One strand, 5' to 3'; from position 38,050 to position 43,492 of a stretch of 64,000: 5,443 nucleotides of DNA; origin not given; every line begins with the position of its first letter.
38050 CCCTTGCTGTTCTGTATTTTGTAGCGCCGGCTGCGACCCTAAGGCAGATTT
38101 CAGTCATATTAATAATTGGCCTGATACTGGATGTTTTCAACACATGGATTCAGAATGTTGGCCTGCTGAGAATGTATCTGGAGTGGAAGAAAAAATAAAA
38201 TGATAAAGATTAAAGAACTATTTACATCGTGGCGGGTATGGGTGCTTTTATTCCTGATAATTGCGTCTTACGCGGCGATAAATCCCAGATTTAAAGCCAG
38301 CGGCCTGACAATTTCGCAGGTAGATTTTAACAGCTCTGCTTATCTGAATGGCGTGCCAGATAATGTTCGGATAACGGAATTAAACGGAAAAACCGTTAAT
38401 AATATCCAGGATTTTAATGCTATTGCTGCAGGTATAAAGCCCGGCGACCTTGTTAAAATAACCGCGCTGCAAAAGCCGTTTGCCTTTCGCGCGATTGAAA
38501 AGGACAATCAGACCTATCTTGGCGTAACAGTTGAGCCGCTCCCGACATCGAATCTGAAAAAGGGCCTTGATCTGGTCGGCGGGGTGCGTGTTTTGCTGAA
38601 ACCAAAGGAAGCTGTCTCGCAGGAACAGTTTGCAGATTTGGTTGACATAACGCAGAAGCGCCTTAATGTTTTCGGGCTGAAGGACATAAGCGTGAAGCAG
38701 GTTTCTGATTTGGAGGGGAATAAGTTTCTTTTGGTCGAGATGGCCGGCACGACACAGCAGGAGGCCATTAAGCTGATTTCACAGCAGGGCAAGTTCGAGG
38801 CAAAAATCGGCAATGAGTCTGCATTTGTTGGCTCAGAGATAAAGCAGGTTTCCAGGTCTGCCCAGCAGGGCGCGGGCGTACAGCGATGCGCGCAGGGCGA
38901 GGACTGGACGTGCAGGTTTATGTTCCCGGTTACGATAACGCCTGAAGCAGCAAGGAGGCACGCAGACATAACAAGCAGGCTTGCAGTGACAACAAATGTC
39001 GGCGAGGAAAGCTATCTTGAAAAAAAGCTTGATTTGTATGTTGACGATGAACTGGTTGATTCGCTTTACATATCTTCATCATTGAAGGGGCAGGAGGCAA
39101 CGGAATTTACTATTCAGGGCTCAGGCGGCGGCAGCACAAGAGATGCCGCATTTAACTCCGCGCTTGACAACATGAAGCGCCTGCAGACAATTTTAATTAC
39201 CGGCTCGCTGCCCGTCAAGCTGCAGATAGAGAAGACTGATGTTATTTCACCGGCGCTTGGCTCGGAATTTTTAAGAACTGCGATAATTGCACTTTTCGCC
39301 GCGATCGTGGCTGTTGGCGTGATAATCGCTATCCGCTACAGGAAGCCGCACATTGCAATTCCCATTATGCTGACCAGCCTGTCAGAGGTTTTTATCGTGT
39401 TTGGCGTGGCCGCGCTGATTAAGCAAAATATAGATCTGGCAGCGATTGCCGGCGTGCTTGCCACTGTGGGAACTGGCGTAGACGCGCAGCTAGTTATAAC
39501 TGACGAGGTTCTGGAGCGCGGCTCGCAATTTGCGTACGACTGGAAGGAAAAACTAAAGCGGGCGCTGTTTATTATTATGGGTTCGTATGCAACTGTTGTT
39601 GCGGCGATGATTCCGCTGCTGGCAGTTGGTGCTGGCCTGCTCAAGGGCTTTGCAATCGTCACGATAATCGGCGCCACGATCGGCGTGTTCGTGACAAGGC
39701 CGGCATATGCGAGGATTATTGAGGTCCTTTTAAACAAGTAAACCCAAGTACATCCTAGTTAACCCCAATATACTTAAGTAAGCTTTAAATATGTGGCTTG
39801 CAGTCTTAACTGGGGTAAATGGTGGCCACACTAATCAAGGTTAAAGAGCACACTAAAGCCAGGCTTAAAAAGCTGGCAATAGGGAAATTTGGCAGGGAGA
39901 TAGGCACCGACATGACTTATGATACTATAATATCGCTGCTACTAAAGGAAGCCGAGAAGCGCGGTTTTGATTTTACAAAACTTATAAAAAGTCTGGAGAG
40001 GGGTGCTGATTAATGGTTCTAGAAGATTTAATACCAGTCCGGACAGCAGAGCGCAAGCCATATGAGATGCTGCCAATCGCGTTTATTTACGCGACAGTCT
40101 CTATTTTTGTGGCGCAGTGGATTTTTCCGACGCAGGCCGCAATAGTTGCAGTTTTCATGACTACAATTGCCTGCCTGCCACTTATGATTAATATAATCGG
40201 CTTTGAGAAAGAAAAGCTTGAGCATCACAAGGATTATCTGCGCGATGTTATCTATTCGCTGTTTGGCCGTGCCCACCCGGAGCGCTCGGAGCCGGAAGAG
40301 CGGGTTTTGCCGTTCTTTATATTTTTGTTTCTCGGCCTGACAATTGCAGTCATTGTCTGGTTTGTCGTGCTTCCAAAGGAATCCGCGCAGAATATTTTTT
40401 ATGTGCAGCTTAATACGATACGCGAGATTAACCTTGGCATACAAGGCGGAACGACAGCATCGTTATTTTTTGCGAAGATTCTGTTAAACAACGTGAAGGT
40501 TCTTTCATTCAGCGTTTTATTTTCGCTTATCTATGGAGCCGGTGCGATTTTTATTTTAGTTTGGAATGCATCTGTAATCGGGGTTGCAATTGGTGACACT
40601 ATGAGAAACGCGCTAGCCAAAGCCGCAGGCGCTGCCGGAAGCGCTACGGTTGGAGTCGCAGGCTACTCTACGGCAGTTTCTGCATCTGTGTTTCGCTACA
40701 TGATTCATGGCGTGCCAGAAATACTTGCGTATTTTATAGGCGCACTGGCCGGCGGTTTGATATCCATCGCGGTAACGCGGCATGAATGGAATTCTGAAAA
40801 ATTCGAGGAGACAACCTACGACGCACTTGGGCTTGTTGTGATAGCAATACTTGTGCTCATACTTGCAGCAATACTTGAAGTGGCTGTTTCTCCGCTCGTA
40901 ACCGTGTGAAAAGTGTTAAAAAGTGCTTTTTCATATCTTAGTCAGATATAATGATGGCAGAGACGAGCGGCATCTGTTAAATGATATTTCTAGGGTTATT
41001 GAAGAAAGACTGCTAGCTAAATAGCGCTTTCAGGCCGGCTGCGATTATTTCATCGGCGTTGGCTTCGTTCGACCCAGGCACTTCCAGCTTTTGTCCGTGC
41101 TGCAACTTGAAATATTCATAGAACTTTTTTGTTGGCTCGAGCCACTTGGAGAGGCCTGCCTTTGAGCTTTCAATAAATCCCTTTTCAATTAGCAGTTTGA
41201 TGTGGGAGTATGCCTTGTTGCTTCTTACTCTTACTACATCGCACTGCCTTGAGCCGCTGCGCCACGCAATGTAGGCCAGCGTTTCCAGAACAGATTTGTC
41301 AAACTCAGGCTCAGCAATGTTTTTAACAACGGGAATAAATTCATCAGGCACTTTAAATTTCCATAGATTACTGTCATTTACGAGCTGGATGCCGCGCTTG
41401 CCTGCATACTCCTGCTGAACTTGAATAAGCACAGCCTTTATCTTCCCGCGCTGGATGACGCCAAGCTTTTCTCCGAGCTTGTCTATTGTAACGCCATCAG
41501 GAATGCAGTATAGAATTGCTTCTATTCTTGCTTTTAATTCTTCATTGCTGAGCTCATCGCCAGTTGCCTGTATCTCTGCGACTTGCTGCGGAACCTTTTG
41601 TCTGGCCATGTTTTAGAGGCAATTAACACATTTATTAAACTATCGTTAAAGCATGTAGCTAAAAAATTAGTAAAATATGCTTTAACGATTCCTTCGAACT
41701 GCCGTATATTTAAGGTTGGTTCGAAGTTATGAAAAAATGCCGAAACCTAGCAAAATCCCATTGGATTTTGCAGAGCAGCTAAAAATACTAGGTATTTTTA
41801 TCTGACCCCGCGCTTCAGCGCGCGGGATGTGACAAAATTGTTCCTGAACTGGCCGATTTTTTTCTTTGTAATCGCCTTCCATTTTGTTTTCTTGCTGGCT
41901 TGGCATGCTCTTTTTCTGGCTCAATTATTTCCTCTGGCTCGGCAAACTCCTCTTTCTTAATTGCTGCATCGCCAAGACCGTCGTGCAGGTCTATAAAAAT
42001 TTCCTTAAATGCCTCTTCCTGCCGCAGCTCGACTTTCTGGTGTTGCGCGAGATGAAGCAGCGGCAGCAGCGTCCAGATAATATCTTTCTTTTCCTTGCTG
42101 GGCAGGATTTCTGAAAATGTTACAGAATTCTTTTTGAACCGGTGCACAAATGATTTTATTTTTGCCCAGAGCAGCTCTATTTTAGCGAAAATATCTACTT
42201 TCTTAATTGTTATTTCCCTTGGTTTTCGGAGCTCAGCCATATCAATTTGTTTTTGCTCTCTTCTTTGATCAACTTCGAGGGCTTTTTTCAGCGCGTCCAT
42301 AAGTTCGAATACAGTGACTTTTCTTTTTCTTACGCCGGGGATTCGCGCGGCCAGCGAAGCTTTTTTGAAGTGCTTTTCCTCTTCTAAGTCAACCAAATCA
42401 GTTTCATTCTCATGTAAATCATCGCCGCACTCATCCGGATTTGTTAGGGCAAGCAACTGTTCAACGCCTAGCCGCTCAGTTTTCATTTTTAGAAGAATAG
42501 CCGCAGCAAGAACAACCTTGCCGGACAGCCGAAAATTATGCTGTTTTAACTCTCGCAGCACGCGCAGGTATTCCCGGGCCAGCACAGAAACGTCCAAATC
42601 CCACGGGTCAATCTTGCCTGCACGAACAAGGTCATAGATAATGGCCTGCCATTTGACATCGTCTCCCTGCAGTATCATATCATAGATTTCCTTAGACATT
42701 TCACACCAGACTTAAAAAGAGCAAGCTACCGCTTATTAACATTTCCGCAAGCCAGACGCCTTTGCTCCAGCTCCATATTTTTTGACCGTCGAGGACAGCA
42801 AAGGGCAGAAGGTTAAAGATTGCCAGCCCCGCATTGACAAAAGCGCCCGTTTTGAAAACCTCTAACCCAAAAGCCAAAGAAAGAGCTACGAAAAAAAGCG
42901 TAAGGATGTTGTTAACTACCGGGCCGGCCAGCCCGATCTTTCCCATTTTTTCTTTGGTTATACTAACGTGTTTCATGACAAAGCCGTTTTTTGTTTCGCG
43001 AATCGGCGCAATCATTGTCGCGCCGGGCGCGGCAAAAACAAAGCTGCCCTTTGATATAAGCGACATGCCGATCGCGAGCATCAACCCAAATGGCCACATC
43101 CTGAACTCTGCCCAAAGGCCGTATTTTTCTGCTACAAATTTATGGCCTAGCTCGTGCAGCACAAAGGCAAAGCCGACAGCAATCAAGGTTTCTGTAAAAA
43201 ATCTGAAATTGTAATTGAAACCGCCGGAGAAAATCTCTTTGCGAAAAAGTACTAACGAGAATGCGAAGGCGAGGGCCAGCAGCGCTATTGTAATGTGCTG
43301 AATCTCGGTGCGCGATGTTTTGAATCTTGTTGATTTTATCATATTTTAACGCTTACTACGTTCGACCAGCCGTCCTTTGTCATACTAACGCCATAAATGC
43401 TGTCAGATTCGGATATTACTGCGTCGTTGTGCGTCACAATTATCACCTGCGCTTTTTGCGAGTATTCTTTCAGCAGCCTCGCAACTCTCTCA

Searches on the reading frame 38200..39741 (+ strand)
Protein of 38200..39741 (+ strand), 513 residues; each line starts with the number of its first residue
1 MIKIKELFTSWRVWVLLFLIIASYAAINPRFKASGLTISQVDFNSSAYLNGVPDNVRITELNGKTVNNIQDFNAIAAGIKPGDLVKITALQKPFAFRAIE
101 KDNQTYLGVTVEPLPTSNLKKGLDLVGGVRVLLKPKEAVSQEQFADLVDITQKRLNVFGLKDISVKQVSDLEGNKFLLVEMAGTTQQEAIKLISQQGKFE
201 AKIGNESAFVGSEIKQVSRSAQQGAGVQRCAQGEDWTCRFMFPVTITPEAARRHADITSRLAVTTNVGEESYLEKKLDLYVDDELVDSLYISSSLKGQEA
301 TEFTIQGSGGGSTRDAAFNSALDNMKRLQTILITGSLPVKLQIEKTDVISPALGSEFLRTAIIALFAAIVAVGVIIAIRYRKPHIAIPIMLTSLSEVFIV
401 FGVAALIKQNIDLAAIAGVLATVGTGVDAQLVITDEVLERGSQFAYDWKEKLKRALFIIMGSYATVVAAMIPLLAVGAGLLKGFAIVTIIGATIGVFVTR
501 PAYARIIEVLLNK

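Call 18: search_protein_families(library=pfam, max_evalue=0.01, proteins=[window:38200-39741:+])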
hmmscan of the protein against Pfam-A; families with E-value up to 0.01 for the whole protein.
window:38200-39741:+ (513 aa): 3 families
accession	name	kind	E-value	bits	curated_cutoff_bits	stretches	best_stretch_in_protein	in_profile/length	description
PF02355.23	SecD_SecF_C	-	7.9e-20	71.5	20.5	1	340-498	12-174/189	Protein export membrane protein SecD/SecF, C-terminal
PF07705.17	CARDB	-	0.0035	18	22.7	0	246-306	10-68/101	CARDB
PF13180.12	PDZ_2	-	0.0058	17.3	27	0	34-89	12-67/80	PDZ domain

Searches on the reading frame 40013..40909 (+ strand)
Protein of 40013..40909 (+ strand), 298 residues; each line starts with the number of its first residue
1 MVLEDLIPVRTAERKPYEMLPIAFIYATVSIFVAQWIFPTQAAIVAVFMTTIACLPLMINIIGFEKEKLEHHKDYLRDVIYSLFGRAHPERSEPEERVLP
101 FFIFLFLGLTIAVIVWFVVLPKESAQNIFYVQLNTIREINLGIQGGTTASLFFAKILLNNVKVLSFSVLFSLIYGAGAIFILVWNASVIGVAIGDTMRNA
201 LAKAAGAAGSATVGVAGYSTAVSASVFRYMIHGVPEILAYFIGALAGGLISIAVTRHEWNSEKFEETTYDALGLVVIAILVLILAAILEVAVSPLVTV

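Call 18: search_protein_families(library=pfam, max_evalue=0.01, proteins=[window:40013-40909:+])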
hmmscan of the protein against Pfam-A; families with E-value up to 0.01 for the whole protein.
window:40013-40909:+ (298 aa): 1 family
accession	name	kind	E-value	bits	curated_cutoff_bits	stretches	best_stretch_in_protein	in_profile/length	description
PF01944.22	SpoIIM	-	3.1e-12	47.2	26.9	1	104-294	2-163/163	Stage II sporulation protein M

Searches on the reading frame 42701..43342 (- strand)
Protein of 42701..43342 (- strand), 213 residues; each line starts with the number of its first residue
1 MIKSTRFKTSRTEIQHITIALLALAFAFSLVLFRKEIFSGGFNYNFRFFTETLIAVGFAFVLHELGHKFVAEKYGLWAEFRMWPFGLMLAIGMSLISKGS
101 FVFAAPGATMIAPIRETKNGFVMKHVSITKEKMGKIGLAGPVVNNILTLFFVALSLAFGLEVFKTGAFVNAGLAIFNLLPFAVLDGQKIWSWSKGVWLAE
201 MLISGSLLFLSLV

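Call 18: search_protein_families(library=pfam, max_evalue=0.01, proteins=[window:42701-43342:-])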
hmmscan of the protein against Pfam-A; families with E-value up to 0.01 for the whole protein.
window:42701-43342:- (213 aa): 1 family
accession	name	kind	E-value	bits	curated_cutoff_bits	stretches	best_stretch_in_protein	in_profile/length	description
PF02163.28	Peptidase_M50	-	2.2e-11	43.9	27.2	2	162-190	162-190/221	Peptidase family M50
